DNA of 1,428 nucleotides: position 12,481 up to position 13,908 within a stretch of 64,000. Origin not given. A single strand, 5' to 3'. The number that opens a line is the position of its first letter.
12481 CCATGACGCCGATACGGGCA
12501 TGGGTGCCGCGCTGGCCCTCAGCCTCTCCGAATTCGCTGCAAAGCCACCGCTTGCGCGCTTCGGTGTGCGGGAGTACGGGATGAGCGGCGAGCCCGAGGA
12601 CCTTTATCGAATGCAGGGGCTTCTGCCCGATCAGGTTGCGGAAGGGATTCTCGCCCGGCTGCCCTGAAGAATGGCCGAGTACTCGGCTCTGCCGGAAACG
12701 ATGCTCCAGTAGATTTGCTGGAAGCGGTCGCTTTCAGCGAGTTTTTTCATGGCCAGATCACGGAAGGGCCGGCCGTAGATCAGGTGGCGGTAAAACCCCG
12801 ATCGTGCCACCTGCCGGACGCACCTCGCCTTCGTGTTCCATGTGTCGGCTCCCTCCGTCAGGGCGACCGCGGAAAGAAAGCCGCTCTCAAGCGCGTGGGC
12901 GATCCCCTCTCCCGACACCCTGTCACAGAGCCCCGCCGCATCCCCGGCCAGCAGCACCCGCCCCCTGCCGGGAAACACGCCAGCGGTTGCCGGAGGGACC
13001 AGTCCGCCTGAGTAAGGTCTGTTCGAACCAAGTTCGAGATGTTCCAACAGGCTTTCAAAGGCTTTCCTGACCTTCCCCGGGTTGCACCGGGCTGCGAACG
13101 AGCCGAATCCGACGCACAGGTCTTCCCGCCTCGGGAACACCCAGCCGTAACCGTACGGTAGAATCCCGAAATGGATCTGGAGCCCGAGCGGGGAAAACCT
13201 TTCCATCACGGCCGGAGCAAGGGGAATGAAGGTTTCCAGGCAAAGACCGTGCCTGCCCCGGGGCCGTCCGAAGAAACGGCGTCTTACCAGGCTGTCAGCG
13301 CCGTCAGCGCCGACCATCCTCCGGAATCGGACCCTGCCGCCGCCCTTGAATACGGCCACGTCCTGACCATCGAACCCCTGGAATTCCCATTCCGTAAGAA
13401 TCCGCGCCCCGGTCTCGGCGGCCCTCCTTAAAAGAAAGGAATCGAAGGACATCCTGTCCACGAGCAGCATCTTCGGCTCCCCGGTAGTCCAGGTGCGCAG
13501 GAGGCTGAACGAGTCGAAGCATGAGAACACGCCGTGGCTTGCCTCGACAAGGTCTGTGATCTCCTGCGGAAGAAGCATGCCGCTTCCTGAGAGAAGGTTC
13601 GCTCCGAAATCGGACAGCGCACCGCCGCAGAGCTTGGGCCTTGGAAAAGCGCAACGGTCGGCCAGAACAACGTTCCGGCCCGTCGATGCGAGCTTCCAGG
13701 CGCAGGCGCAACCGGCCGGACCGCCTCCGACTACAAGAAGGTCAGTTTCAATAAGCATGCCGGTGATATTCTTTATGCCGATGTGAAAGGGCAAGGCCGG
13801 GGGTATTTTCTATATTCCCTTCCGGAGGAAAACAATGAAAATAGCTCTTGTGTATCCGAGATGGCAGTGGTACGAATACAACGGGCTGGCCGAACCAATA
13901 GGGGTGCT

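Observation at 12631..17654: Coupled B12-rSAM / LpxL-type acyltransferase / B12-rSAM operon divergent from a geranylgeranyl-reductase-family gene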

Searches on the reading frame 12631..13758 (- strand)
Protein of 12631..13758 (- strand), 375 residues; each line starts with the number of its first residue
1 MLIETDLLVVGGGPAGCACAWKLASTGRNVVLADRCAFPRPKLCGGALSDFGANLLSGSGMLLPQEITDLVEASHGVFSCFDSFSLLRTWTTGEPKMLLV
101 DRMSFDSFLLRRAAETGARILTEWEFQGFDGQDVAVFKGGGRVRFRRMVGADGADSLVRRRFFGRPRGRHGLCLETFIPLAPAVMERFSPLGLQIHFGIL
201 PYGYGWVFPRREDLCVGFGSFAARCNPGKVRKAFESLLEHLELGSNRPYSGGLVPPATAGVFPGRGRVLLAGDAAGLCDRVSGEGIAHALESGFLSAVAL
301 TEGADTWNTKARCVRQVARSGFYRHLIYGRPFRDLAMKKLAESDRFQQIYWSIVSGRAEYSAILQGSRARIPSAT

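Call 6: search_protein_families(library=pfam, proteins=[window:12631-13758:-], max_evalue=0.01)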
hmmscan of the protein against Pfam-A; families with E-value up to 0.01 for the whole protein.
window:12631-13758:- (375 aa): 10 families
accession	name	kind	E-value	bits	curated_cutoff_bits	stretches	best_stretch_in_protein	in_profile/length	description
PF01494.25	FAD_binding_3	-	1.2e-10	41.6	22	1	4-161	1-166/349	FAD binding domain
PF01266.30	DAO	-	2.4e-09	37.6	27.9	1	6-39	1-34/353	FAD dependent oxidoreductase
PF13450.12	NAD_binding_8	-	8.1e-06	26.5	21.9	1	9-36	1-28/68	NAD(P)-binding Rossmann-like domain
PF12831.13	FAD_oxidored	-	3.5e-05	23.7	27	1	6-38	1-33/416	FAD dependent oxidoreductase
PF00890.30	FAD_binding_2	-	0.00014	21.7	20.4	1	6-34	1-29/414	FAD binding domain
PF01134.28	GIDA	-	0.00015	21.4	22.1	1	6-33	1-28/391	Glucose inhibited division protein A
PF07992.20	Pyr_redox_2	-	0.00036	20.5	26.1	1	6-34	2-30/291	Pyridine nucleotide-disulphide oxidoreductase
PF03486.20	HI0933_like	-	0.00063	19.7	50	1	6-37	2-33/244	HI0933-like protein Rossmann domain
PF05834.18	Lycopene_cycl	-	0.0021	17.6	23.4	1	6-34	1-31/380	Lycopene cyclase protein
PF22578.2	GGR_cat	-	0.0036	17.6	27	1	194-239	21-69/88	Geranylgeranyl reductase catalytic domain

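Call 7: search_protein_families(library=ncbifam, proteins=[window:12631-13758:-], max_evalue=0.01)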
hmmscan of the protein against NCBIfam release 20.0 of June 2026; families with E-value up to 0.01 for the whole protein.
window:12631-13758:- (375 aa): 55 families (the best 25 are shown)
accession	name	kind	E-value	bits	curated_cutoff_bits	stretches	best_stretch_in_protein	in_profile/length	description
TIGR02032.1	GG-red-SF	subfamily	3.9e-44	151.5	158.8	1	6-297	2-294/297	geranylgeranyl reductase family protein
TIGR02023.1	BchP-ChlP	subfamily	1.2e-29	103.6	343.3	1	6-312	2-308/388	geranylgeranyl diphosphate reductase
TIGR02028.1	ChlP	equivalog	1.8e-18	66.5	505.3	2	148-321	152-322/398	geranylgeranyl reductase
NF045655.1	MkRedMenJ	equivalog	2.7e-17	62.8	700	1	4-305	4-319/406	menaquinone reductase MenJ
NF049967.1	QhpG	equivalog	5.7e-17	61.7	240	2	8-156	2-142/423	flavin-dependent monooxygenase QhpG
NF041080.1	DGGGPL_reductase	equivalog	3.3e-12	46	580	2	6-123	3-115/447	digeranylgeranylglycerophospholipid reductase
NF008519.0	PRK11445.1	equivalog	8.3e-12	45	303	1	6-322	5-323/355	FAD-binding protein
NF005313.0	PRK06847.1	subfamily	7.1e-10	38.4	372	1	88-165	92-172/375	hypothetical protein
NF004780.0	PRK06126.1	subfamily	2.1e-09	36.2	445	1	3-36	7-40/552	hypothetical protein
NF033145.1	rif_monoox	equivalog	2.8e-09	36.4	800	1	6-161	2-159/472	rifampin monooxygenase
NF038171.1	maturase_LodB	equivalog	2e-08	33.7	400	1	6-125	1-122/361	lysine-epsilon-oxidase maturase LodB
NF004832.0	PRK06184.1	subfamily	7.7e-08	31.5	476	1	96-161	105-176/506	hypothetical protein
NF041160.1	DGGPL_Thplmales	equivalog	1.5e-07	30.7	780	0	4-121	3-119/396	digeranylgeranylglycerophospholipid reductase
NF038174.1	maturase_GoxB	equivalog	9.4e-07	28.2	400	1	6-162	2-161/358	glycine oxidase maturase GoxB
NF006092.0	PRK08244.1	equivalog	1.3e-06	27.4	644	1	4-161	2-164/494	monooxygenase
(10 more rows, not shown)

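Call 66: search_solved_structures(query=window:12631-13758:-, max_evalue=0.00001, show_alignments=1)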
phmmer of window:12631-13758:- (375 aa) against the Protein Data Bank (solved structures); distinct sequences matched with E-value up to 0.00001: 11.
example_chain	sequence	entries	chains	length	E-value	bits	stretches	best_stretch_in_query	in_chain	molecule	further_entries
3oz2_A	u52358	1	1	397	3e-11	46.1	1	6-306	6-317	Digeranylgeranylglycerophospholipid reductase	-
7koe_C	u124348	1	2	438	3.8e-10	42.5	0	1-48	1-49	Electron transfer flavoprotein-quinone oxidoreductase FixC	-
4k5r_A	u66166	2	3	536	3.7e-07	32.6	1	3-161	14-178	Oxygenase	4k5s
5kow_A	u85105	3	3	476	1.6e-06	30.5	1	6-296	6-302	Pentachlorophenol 4-monooxygenase | Putative rifampin monooxygenase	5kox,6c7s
8zop_A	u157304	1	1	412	5.2e-06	28.9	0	4-133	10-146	Halogenase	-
4opu_A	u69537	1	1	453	7.5e-06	28.3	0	4-51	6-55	Conserved Archaeal protein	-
3atq_A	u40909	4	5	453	7.7e-06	28.3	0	4-51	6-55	Conserved Archaeal protein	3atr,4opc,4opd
4opg_A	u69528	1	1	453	7.7e-06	28.3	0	4-51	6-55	Conserved Archaeal protein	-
7fco_A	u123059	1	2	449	8.3e-06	28.2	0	5-45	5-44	ChlB4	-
4opl_A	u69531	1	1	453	9.8e-06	28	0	4-51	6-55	Conserved Archaeal protein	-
4opt_A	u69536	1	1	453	9.8e-06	27.9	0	4-51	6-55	Conserved Archaeal protein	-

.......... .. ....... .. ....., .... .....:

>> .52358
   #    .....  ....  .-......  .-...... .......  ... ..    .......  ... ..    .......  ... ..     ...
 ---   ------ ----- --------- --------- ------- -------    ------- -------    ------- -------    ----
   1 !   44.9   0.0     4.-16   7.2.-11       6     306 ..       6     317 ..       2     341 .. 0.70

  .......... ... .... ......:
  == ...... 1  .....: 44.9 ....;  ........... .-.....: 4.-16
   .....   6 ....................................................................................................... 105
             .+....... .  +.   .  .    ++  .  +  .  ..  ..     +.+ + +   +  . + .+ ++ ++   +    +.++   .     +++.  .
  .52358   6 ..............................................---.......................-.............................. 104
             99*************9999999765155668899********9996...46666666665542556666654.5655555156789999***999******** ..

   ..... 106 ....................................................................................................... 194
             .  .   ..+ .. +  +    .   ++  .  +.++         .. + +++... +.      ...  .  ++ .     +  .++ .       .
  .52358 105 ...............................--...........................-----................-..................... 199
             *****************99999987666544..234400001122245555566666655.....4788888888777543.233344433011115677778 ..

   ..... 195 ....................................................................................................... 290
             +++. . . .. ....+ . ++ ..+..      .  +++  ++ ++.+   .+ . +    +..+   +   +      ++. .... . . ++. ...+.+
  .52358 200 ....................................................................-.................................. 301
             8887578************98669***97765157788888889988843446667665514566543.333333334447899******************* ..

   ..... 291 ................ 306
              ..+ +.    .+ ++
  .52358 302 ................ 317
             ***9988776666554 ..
